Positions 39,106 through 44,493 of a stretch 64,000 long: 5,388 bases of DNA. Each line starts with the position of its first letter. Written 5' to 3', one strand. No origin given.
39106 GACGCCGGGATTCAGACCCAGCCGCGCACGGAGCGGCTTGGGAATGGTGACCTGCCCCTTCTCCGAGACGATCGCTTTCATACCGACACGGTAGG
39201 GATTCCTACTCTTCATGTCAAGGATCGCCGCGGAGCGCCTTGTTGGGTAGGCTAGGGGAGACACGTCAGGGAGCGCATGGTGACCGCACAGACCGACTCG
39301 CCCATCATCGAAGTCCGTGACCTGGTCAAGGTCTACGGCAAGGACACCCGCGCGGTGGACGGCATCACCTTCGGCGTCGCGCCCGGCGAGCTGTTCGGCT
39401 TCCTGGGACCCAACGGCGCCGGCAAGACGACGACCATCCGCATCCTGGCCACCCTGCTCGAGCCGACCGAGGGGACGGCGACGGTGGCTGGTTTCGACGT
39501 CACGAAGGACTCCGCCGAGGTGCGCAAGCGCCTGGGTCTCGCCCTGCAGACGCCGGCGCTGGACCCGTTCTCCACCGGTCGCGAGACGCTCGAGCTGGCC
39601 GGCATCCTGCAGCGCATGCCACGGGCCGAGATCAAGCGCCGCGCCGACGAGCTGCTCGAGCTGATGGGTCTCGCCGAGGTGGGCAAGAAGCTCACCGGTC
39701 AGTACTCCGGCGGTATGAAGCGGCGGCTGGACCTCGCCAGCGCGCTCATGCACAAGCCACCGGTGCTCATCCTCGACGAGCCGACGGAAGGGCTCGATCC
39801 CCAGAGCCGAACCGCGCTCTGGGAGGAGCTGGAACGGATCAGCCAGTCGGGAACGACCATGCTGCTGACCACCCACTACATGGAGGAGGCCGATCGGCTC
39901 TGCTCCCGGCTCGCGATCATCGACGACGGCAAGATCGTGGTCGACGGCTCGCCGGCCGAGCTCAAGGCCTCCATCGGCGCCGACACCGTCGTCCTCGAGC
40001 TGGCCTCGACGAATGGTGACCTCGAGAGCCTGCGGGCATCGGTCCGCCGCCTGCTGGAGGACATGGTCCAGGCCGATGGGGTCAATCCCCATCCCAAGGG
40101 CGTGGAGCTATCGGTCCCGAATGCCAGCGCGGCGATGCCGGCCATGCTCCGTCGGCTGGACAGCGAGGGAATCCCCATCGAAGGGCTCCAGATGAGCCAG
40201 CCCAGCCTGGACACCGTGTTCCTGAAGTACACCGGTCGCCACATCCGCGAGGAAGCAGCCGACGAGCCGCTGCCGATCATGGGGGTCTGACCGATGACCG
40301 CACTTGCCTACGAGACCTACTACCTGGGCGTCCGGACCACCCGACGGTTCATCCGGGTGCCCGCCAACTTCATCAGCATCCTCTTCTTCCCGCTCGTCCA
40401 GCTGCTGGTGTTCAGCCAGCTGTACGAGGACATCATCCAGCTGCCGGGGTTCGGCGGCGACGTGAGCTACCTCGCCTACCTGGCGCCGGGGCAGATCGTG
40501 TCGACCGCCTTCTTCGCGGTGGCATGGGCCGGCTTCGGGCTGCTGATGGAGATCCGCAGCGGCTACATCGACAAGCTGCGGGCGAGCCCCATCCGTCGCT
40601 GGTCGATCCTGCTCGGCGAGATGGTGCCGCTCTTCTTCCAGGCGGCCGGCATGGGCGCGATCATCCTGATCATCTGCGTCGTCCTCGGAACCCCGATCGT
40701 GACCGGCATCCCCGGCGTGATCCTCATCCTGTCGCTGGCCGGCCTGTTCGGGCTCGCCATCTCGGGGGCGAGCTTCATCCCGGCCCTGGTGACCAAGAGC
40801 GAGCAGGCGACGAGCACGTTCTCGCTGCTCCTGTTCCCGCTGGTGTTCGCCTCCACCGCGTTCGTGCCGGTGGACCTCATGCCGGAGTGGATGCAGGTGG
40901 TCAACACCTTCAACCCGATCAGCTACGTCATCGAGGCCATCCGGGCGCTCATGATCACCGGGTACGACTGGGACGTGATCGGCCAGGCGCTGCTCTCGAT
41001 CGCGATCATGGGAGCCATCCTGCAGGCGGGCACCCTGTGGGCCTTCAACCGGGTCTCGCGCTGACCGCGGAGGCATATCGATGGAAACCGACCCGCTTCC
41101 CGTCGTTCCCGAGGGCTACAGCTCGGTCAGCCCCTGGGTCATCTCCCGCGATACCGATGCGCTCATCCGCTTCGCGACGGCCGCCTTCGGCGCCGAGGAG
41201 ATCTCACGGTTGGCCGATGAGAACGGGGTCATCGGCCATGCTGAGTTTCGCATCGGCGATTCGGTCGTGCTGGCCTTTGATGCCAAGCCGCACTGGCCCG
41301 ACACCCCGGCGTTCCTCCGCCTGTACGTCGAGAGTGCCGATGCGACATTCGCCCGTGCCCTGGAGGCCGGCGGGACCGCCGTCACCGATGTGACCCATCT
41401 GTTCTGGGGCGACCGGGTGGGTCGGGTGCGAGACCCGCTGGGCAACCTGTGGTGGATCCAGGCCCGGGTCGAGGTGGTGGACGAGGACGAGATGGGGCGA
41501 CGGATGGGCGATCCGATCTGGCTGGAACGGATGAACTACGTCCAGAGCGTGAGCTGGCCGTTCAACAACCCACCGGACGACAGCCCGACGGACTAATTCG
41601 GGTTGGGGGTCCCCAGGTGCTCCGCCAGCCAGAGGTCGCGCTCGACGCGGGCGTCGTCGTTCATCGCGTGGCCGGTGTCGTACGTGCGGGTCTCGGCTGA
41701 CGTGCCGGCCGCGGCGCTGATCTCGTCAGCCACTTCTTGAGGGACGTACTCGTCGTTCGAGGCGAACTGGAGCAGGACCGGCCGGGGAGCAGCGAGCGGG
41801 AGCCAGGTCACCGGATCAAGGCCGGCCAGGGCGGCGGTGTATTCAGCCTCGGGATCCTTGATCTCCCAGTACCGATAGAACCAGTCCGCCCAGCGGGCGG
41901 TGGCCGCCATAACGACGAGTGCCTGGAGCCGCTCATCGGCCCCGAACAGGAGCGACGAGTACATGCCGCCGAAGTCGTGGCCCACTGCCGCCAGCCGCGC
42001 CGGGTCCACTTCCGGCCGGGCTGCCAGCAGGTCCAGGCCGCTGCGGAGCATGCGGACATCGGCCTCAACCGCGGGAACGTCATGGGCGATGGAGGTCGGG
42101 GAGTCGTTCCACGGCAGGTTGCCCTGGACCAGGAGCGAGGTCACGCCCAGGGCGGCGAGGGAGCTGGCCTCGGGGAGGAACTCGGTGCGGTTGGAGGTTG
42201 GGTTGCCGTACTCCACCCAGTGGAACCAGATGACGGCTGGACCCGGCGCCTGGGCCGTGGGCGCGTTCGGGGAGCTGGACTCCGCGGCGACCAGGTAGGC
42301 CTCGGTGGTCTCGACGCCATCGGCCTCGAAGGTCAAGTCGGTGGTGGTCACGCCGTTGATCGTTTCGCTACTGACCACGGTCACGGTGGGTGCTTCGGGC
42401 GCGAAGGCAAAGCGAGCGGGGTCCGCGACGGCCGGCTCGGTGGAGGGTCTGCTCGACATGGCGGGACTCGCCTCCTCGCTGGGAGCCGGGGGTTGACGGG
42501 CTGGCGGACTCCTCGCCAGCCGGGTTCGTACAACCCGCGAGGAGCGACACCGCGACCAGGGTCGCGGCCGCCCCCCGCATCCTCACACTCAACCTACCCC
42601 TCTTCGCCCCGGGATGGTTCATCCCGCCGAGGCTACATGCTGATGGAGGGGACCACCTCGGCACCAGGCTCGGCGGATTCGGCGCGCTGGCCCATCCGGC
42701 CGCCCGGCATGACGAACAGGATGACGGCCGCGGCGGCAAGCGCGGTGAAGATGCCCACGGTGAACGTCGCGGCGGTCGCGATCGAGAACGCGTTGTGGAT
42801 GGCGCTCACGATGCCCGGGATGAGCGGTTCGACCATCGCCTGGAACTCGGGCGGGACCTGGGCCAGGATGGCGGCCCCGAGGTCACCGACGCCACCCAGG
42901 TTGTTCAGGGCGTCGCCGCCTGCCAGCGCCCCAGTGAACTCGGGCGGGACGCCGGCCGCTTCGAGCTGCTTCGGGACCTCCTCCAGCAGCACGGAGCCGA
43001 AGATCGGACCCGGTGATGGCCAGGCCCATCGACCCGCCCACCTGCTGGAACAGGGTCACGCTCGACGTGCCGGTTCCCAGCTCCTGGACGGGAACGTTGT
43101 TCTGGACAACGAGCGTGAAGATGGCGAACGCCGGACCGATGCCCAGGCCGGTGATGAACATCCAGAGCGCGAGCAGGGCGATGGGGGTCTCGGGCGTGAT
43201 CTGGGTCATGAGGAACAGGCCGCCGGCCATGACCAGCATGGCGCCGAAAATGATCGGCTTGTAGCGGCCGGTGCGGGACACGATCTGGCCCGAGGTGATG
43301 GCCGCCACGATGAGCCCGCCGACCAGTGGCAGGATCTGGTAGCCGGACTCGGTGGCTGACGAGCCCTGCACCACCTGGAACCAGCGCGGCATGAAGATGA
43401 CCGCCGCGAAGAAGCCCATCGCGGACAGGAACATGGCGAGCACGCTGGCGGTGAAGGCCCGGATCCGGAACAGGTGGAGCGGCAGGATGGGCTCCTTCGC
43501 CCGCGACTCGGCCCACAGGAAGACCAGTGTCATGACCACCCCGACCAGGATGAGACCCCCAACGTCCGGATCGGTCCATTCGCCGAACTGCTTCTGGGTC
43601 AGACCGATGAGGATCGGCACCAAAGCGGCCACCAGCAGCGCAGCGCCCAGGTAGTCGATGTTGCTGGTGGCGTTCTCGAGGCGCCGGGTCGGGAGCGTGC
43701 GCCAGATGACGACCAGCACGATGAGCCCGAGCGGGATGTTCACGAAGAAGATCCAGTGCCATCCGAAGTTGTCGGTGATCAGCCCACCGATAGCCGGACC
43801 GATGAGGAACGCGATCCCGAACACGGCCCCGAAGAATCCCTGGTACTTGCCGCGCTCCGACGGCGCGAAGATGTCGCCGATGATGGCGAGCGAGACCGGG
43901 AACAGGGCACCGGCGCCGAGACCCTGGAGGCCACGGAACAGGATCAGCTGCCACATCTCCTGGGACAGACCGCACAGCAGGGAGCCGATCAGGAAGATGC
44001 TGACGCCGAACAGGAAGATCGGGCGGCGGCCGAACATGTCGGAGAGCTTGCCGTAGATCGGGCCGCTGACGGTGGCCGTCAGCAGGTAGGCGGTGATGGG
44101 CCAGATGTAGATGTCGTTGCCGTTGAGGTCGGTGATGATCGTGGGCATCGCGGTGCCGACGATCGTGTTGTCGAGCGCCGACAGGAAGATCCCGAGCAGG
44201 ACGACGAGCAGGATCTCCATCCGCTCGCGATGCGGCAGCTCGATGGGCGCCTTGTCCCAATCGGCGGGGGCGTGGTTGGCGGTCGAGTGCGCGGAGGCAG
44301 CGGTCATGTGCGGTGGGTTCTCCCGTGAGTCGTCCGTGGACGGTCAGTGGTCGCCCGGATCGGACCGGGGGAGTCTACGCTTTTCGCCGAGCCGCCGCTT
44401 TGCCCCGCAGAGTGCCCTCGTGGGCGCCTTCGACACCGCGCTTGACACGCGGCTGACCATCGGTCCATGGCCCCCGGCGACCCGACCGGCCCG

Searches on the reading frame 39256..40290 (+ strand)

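Call 69: search_protein_families(library=pfam, max_evalue=0.001, proteins=[window:39256-40290:+])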
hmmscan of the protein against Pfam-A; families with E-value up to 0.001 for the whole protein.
window:39256-40290:+ (344 aa): 6 families
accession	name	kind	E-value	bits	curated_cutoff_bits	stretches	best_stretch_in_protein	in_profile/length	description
PF00005.33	ABC_tran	-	7.6e-32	111.2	25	1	35-177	2-136/137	ABC transporter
PF13304.12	AAA_21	-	3e-13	51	27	1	149-207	237-298/304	AAA domain, putative AbiEii toxin, Type IV TA system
PF13732.12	DrrA1-3_C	-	6.4e-09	36.9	27.4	1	231-326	1-81/81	ATP-binding protein DrrA1-3-like, C-terminal domain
PF13191.12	AAA_16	-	0.00022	22.2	32.6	1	51-188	31-152/167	AAA ATPase domain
PF13401.12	AAA_22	-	0.00038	21.2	27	0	51-197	12-109/130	AAA domain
PF00004.35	AAA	-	0.00062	20.7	21.2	0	49-215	3-117/131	ATPase family associated with various cellular activities (AAA)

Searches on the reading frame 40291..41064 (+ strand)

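Call 75: search_protein_families(library=pfam, max_evalue=0.001, proteins=[window:40291-41064:+])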
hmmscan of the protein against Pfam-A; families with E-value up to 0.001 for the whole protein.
window:40291-41064:+ (257 aa): 2 families
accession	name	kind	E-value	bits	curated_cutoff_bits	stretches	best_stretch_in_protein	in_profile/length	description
PF01061.29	ABC2_membrane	-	5.8e-24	85.2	26.9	1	9-221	3-210/211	ABC-2 type transporter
PF12698.13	ABC2_membrane_3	-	4.5e-14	52.7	31.6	1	51-244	153-341/347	ABC-2 family transporter protein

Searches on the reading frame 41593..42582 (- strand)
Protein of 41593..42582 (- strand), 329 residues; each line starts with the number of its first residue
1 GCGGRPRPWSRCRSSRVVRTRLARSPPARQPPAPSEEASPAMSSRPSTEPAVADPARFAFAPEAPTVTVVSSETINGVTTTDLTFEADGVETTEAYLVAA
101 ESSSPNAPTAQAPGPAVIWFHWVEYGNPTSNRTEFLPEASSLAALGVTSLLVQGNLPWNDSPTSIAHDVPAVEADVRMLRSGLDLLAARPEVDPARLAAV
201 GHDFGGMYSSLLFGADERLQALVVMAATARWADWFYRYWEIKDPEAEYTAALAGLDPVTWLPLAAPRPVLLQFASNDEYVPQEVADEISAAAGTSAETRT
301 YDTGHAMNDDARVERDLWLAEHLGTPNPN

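Call 75: search_protein_families(library=pfam, max_evalue=0.001, proteins=[window:41593-42582:-])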
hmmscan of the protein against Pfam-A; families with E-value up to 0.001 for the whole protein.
window:41593-42582:- (329 aa): 2 families
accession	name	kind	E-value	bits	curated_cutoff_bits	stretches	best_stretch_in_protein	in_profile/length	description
PF00561.26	Abhydrolase_1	-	0.00015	21.9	25.8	0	192-240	66-118/245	alpha/beta hydrolase fold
PF00326.27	Peptidase_S9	-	0.00057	19.9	22.6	0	182-283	51-161/213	Prolyl oligopeptidase family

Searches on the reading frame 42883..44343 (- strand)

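Call 75: search_protein_families(library=pfam, max_evalue=0.001, proteins=[window:42883-44343:-])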
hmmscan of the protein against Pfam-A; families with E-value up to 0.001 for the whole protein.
window:42883-44343:- (486 aa): 5 families
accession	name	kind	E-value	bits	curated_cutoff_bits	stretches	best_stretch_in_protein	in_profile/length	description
PF07690.21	MFS_1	-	2.6e-62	211.2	33.4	1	48-440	1-346/347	Major Facilitator Superfamily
PF00083.30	Sugar_tr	-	2e-16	60.4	22.3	1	81-214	50-189/452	Sugar (and other) transporter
PF06609.19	TRI12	-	9.3e-09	34.7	23.2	1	63-439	64-456/599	Fungal trichothecene efflux pump (TRI12)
PF05977.19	MFS_3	-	4.8e-07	29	27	1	98-221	66-194/524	Transmembrane secretion effector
PF12832.13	MFS_1_like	-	8.5e-06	25.5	25.2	1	99-200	269-372/373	MFS_1 like family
